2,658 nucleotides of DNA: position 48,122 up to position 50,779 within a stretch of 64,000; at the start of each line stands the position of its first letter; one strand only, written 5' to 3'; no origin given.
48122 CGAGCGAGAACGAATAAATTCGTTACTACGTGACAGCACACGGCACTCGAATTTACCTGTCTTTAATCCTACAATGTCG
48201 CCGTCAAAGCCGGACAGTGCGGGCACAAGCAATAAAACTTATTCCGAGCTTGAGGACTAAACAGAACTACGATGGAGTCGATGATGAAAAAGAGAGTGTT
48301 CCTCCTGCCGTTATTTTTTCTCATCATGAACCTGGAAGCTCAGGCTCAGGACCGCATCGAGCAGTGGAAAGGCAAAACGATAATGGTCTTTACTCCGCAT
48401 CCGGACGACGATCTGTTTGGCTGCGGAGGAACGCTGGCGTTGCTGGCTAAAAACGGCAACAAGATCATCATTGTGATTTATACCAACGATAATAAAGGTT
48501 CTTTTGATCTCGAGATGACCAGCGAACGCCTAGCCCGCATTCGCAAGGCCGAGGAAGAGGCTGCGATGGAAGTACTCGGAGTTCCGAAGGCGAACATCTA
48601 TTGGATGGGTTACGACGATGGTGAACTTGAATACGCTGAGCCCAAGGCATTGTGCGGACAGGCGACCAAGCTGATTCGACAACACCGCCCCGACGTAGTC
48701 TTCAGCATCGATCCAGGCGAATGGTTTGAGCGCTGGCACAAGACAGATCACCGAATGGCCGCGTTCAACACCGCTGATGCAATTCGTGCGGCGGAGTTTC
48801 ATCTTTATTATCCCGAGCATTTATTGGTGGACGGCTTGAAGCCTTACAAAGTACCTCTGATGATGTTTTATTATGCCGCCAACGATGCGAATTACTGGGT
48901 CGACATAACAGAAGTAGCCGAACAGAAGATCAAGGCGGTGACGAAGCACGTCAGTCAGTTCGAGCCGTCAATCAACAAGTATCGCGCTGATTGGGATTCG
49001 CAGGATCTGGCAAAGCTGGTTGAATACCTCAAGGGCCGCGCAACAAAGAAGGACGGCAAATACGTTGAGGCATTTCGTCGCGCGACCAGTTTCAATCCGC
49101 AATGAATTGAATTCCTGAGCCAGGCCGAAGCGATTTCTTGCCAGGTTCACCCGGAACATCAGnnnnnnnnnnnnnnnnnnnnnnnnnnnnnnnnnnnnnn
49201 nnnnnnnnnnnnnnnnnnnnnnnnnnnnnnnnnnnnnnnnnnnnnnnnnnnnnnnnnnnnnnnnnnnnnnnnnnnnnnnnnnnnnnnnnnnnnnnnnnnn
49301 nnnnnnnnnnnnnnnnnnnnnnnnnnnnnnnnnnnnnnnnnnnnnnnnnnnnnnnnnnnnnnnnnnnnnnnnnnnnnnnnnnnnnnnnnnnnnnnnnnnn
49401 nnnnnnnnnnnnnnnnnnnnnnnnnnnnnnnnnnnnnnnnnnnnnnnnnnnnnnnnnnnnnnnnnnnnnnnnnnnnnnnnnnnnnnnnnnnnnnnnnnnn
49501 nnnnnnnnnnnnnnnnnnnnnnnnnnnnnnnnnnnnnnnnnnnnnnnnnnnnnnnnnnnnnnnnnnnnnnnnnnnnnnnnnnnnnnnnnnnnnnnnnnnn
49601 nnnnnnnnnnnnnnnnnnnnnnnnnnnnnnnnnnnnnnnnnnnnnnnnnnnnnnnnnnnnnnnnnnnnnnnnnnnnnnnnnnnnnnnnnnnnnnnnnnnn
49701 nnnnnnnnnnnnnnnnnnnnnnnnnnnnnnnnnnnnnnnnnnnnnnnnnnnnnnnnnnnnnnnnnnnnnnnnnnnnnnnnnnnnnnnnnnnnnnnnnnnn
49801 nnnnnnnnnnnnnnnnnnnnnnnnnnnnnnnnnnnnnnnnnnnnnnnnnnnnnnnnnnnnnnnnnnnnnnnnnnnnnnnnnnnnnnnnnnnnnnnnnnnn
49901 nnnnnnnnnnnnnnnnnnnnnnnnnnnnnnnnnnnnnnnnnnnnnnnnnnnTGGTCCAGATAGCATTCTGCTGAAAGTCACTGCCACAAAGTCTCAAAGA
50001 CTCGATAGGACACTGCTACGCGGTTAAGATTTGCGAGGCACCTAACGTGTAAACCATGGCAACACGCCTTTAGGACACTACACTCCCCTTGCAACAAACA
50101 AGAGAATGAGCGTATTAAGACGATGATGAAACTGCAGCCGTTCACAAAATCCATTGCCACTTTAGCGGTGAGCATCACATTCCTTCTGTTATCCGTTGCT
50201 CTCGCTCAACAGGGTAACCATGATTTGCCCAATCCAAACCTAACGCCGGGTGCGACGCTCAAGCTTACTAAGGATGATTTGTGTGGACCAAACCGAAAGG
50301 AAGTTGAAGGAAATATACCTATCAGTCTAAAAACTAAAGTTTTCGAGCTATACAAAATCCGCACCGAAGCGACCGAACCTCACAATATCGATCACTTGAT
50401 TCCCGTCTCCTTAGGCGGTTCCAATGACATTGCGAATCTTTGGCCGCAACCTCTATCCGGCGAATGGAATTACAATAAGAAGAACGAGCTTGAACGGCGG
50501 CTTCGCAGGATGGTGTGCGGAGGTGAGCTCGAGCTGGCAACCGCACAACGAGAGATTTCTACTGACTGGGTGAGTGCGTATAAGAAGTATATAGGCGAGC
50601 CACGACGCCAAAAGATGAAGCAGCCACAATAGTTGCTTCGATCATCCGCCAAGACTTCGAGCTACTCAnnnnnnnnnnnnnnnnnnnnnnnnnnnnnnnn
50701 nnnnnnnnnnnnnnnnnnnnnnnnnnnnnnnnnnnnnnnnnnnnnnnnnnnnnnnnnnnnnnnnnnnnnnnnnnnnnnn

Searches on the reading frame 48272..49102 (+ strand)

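Call 9: search_protein_families(library=pfam, proteins=[window:48272-49102:+], max_evalue=0.001)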
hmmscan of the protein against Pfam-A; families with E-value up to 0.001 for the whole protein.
window:48272-49102:+ (277 aa): 1 family
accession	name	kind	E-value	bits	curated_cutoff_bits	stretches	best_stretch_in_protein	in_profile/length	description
PF02585.22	PIG-L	-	4.9e-28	98.6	28.2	1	38-170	1-128/129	GlcNAc-PI de-N-acetylase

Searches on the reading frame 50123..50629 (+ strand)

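Call 9: search_protein_families(library=pfam, proteins=[window:50123-50629:+], max_evalue=0.001)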
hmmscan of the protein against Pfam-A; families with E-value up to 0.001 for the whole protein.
window:50123-50629:+ (169 aa): 2 families
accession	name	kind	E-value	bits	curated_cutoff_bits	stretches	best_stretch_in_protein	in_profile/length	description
PF14279.12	HNH_5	-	5.5e-05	23.5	27.5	1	83-130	9-54/56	HNH endonuclease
PF01844.29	HNH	-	0.00034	21.1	21.4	1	84-106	11-33/47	HNH endonuclease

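Call 74: search_protein_families(library=padloc, proteins=[window:50123-50629:+], max_evalue=0.01)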
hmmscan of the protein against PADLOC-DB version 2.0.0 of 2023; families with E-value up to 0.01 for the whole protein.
window:50123-50629:+ (169 aa): 0 families
